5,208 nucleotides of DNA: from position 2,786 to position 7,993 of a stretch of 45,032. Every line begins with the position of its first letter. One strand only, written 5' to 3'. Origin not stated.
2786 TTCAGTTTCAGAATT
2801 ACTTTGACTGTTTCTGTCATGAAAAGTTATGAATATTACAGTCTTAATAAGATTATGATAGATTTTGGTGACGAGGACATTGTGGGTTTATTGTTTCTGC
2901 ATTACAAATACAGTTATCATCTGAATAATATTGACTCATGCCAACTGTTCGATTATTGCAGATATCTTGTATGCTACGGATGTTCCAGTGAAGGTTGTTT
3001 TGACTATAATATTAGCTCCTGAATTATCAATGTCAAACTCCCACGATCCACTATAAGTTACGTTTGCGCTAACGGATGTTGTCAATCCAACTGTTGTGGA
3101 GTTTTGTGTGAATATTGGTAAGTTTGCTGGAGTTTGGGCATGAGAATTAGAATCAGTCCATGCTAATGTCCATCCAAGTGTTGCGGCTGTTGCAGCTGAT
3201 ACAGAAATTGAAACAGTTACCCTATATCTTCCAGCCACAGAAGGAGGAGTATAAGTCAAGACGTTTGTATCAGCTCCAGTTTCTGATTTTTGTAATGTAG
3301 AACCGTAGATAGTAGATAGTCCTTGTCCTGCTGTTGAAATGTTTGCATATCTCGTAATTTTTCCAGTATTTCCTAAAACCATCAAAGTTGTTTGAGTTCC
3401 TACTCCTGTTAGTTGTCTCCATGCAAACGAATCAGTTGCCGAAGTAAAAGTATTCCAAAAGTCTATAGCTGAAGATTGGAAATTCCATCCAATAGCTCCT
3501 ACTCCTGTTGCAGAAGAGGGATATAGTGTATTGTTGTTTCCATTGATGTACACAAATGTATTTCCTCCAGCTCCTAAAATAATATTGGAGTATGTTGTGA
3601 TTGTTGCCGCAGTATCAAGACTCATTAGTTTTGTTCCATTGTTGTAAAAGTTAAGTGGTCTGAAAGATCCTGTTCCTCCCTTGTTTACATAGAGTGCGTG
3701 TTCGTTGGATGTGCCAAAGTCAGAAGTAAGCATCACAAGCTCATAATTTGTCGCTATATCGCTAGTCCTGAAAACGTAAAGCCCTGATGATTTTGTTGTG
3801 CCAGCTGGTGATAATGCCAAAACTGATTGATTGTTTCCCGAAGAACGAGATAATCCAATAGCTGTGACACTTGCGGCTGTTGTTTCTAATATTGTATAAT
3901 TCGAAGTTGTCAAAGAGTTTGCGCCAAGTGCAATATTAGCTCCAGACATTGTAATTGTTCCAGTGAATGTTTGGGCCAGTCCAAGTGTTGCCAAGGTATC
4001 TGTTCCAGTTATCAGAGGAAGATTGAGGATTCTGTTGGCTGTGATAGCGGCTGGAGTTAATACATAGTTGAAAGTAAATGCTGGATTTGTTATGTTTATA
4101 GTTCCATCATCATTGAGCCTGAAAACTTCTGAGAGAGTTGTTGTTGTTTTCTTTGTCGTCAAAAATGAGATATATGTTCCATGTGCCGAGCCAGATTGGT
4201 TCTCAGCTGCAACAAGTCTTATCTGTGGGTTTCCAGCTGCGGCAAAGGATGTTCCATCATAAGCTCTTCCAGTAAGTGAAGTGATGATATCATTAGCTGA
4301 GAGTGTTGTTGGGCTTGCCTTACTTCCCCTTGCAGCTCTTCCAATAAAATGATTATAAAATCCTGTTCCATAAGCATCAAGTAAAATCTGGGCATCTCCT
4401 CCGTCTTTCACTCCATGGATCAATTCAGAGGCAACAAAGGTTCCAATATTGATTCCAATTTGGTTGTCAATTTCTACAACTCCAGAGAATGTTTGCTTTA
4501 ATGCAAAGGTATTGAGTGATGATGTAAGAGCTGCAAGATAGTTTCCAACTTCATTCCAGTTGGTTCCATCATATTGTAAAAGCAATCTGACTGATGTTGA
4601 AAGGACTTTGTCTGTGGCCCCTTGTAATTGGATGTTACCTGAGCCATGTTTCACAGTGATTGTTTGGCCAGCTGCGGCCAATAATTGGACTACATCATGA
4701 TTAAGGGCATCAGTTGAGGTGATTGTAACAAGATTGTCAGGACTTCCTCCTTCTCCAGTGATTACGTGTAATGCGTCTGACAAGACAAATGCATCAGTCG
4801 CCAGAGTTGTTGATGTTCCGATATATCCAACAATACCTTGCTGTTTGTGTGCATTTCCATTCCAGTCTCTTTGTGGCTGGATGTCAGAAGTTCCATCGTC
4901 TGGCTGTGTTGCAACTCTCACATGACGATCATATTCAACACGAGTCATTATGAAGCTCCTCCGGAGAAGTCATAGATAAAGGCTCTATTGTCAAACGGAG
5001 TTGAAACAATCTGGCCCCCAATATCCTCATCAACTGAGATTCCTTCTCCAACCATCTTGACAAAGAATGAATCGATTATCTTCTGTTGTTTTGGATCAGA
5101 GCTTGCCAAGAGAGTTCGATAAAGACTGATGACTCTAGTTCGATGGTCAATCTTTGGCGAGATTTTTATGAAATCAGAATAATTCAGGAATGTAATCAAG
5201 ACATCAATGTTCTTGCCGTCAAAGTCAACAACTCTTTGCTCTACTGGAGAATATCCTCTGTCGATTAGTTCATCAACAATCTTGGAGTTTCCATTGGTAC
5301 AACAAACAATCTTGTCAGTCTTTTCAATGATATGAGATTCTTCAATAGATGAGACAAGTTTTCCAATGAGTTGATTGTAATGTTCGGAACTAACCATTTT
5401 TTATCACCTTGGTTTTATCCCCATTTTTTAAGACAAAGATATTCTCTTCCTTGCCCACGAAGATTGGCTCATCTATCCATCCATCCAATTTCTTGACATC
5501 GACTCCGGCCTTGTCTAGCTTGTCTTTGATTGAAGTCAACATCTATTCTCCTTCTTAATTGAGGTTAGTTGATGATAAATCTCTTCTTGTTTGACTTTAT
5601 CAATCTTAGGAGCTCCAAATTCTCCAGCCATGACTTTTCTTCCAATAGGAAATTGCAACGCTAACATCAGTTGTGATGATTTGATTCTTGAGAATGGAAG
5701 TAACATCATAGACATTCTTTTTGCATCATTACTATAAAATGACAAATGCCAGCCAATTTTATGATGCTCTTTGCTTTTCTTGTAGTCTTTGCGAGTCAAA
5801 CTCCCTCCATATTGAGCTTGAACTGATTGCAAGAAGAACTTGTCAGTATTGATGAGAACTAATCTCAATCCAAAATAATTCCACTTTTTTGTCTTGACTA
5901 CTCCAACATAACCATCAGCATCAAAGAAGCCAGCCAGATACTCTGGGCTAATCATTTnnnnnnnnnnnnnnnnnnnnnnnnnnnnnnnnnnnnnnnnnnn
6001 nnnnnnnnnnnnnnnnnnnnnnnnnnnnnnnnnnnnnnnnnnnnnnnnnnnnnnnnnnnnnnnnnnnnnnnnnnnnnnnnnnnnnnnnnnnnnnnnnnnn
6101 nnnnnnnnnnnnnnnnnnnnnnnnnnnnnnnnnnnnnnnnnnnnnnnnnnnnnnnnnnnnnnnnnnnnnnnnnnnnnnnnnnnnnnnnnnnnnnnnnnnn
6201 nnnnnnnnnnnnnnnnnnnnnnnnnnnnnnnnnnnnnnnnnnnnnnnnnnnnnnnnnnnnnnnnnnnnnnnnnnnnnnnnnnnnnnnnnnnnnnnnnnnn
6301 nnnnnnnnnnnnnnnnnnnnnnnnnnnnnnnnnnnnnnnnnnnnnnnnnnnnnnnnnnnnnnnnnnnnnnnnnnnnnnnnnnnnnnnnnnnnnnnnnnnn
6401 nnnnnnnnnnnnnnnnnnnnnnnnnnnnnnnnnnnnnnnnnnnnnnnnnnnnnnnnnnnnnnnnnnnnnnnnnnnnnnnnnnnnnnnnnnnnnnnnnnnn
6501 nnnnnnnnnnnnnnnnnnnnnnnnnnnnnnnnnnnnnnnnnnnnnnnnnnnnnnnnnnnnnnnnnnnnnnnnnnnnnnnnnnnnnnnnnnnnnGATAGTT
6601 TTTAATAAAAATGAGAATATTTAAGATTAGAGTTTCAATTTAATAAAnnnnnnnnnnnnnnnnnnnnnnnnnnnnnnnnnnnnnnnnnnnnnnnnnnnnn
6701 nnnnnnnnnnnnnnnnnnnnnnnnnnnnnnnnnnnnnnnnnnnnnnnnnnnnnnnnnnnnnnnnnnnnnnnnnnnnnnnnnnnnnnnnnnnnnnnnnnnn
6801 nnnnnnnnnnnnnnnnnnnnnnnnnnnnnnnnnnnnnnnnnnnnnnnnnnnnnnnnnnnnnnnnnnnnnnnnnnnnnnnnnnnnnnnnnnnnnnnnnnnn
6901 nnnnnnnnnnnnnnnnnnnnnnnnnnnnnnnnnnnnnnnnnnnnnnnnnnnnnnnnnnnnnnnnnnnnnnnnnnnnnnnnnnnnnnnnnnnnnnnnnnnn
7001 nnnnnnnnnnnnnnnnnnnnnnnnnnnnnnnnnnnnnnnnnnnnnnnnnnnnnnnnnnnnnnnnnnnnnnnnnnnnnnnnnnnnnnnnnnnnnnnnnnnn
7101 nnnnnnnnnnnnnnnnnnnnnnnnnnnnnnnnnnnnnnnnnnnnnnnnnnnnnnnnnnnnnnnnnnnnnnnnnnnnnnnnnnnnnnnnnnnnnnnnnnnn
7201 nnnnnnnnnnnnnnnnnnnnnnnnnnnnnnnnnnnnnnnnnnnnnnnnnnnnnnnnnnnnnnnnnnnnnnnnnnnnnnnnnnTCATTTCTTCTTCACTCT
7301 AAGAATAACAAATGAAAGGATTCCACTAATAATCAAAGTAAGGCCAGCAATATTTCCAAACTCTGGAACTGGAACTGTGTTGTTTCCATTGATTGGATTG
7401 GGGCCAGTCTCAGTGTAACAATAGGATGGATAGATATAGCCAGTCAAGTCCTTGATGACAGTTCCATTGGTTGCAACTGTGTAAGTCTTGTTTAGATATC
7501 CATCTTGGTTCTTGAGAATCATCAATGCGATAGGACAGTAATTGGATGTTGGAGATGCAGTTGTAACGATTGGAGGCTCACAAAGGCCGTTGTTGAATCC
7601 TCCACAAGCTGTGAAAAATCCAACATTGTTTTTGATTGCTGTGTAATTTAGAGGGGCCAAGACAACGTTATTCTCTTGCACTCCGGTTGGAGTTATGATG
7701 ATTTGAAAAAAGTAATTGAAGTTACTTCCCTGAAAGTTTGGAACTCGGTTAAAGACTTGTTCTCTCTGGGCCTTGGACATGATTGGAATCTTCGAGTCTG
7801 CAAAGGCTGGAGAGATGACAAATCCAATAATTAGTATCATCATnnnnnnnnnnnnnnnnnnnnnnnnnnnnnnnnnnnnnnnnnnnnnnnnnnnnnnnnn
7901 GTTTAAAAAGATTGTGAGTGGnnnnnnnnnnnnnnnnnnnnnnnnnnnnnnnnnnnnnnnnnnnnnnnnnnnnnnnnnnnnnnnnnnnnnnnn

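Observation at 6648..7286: Virus-encoded matrixin (MMP-like) protease with a cysteine-switch-like motif and no signal peptide: a candidate S-layer-degrading lysis enzyme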

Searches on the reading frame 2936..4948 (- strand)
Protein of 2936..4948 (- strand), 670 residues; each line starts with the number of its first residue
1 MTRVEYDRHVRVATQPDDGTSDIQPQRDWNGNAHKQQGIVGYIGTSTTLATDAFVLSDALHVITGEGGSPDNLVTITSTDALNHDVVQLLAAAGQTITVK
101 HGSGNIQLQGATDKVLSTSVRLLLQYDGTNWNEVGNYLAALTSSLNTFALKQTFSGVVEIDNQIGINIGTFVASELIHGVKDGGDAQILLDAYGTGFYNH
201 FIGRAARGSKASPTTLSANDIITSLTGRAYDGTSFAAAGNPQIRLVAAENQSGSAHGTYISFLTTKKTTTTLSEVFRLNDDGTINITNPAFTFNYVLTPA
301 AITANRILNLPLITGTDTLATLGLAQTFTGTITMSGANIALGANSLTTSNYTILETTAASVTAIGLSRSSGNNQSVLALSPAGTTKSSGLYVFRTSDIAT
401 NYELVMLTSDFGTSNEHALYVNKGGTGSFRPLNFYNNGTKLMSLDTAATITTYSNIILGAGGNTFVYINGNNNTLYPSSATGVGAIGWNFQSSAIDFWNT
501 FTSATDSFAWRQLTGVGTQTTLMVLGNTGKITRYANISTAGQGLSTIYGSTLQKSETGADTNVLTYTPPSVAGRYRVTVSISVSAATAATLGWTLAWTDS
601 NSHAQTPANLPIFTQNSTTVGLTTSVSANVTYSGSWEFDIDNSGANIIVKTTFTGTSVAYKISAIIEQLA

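Call 11: search_protein_families(library=ncbifam, proteins=[window:2936-4948:-], max_evalue=0.1)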
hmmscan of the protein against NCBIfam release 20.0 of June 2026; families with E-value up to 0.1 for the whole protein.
window:2936-4948:- (670 aa): 0 families

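Call 20: search_protein_families(library=pfam, proteins=[window:2936-4948:-], max_evalue=0.01)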
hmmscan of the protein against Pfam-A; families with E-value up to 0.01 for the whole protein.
window:2936-4948:- (670 aa): 1 family
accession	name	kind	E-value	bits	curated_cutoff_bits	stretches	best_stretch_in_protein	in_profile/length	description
PF25692.1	Phage_depo_C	-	0.0015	19.4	25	1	86-131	43-89/90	Phage depolymerase C-terminal beta sandwich domain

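Call 21: search_protein_families(library=phrogs, proteins=[window:2936-4948:-], max_evalue=0.01)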
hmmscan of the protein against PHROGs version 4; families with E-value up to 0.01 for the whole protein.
window:2936-4948:- (670 aa): 0 families

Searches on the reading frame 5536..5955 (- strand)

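Call 3: search_protein_families(library=pfam, proteins=[window:5536-5955:-], max_evalue=0.1)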
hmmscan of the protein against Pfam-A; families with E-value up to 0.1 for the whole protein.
window:5536-5955:- (139 aa): 2 families
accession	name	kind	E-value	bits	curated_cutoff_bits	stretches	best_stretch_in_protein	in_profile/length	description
PF14528.11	LAGLIDADG_3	-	0.00074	20.2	22.5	1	5-73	5-68/82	LAGLIDADG-like domain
PF00961.24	LAGLIDADG_1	-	0.0037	18.6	23.1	1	7-59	1-61/102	LAGLIDADG endonuclease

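Call 4: search_protein_families(library=phrogs, proteins=[window:5536-5955:-], max_evalue=0.1)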
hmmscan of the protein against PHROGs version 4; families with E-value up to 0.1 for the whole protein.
window:5536-5955:- (139 aa): 2 families
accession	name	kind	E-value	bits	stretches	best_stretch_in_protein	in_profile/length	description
phrog_5046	-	DNA, RNA and nucleotide metabolism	1.4e-18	68.6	1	2-121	6-130/161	HNH endonuclease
phrog_4645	-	DNA, RNA and nucleotide metabolism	0.019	15.1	1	5-78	208-277/308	endonuclease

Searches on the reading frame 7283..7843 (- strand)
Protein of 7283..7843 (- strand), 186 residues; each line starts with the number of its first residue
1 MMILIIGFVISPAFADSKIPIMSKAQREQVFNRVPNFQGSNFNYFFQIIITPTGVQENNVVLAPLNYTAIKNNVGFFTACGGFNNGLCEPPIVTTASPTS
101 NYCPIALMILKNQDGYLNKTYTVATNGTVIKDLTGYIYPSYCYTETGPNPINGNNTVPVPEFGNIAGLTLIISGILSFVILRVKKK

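Call 3: search_protein_families(library=pfam, proteins=[window:7283-7843:-], max_evalue=0.1)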
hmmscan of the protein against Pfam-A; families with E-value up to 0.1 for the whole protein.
window:7283-7843:- (186 aa): 1 family
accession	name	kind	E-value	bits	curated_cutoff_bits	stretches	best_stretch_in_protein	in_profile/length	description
PF19530.4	Ndh2_N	-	0.059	14.1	27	0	8-50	45-87/100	NAD(P)H-quinone oxidoreductase subunit 2 N-terminal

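Call 4: search_protein_families(library=phrogs, proteins=[window:7283-7843:-], max_evalue=0.1)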
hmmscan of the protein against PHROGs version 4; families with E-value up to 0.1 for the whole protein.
window:7283-7843:- (186 aa): 0 families

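Call 11: search_protein_families(library=ncbifam, proteins=[window:7283-7843:-], max_evalue=0.1)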
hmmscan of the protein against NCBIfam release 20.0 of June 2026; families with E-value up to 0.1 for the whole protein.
window:7283-7843:- (186 aa): 0 families

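Call 40: find_homologous_proteins(query=window:7283-7843:-)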
Query window:7283-7843:- (186 aa): 14 proteins with E <= 0.001 among 103 candidates.
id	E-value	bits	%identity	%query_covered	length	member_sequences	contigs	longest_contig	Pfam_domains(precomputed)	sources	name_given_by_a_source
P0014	4.7e-118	409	100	100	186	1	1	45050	-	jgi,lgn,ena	-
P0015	6.5e-90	318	78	97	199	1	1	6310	-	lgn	-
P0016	2.0e-89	316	86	88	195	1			-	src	-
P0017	4.8e-81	289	73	97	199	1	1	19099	-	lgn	-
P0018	7.3e-80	285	77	87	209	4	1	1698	-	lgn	-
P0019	1.8e-76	274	71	94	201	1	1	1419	-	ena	-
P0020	2.1e-75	270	70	97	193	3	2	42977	-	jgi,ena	-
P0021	1.4e-74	268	66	99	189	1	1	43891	-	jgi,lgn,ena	-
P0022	3.5e-73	263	68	97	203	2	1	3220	-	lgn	-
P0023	3.9e-71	256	71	88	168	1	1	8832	-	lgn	-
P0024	2.1e-67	244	65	96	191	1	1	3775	-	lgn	-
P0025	2.6e-66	241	66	89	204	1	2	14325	-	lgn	-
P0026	4.7e-66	240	59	99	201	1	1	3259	-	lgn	-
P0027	3.0e-52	195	61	84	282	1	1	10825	-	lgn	-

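Call 41: find_encoding_contigs(protein=P0014, flank=3000, max_places=3)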
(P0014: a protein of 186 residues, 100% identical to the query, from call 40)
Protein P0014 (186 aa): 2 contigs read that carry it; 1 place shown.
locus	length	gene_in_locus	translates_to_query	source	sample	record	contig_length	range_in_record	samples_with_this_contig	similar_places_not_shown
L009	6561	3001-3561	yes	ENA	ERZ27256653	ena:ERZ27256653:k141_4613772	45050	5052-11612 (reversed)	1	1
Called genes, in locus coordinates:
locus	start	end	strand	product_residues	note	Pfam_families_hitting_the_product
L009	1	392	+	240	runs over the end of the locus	-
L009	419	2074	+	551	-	-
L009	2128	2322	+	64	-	-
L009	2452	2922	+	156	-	-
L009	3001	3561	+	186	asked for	-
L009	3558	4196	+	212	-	PF00413:Peptidase_M10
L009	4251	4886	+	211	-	-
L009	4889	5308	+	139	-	-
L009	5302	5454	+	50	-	-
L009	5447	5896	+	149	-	-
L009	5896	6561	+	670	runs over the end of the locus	-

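Call 42: find_encoding_contigs(protein=P0020, flank=10000, max_places=2)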
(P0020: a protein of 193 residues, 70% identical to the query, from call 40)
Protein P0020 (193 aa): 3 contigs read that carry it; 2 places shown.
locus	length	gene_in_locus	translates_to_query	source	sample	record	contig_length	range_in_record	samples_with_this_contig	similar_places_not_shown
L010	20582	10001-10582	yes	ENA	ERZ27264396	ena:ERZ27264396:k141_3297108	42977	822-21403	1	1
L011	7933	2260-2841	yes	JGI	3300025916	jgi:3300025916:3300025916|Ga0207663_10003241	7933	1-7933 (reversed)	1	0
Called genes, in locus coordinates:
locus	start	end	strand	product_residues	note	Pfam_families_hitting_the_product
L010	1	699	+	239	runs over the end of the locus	-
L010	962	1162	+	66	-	-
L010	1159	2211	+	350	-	-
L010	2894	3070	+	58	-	-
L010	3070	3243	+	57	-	-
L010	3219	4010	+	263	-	-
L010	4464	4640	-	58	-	-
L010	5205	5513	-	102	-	-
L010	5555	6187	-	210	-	PF00145:DNA_methylase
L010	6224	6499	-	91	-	PF00145:DNA_methylase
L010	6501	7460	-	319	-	PF01507:PAPS_reduct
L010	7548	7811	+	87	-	-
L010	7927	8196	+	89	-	-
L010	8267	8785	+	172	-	PF08241:Methyltransf_11 (faint)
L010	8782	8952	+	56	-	-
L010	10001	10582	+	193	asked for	-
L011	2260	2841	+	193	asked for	-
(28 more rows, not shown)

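Call 43: find_encoding_contigs(protein=P0021, flank=10000, max_places=2)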
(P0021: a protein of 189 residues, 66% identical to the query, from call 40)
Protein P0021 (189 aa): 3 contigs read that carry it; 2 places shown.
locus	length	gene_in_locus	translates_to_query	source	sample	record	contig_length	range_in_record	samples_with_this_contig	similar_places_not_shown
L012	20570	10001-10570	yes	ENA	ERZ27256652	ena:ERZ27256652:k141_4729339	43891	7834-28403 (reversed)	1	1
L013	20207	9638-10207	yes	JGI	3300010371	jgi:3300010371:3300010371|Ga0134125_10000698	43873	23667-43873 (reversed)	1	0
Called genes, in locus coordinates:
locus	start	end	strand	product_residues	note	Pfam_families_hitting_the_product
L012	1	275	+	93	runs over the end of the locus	-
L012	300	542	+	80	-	-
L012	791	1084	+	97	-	-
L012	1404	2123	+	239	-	-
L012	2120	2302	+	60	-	-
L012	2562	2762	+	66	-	-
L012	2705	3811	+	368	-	-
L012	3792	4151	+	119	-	-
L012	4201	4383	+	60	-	-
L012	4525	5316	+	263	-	-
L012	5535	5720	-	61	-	-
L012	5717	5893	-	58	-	-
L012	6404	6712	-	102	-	-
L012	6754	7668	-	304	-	PF00145:DNA_methylase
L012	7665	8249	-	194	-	-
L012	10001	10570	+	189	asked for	-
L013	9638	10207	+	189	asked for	-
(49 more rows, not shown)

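Call 71: search_solved_structures(query=A4, max_evalue=1)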
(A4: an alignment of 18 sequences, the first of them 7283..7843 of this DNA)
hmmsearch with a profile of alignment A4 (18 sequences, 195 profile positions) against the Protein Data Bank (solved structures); distinct sequences matched with E-value up to 1: 6.
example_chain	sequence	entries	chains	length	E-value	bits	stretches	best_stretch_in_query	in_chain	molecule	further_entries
1elr_A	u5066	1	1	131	0.029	17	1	71-121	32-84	TPR2A-DOMAIN OF HOP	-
3esk_A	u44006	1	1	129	0.038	16.6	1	71-120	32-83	Stress-induced-phosphoprotein 1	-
2nc9_A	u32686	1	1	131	0.04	16.5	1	71-121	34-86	Stress-induced-phosphoprotein 1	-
9qqu_A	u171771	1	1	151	0.084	15.5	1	69-127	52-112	Stress-induced-phosphoprotein 1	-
7kw7_E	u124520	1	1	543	0.2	14.3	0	71-119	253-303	Stress-induced-phosphoprotein 1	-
8feh_D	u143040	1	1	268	0.34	13.5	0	87-112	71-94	Minor capsid protein A1 fusion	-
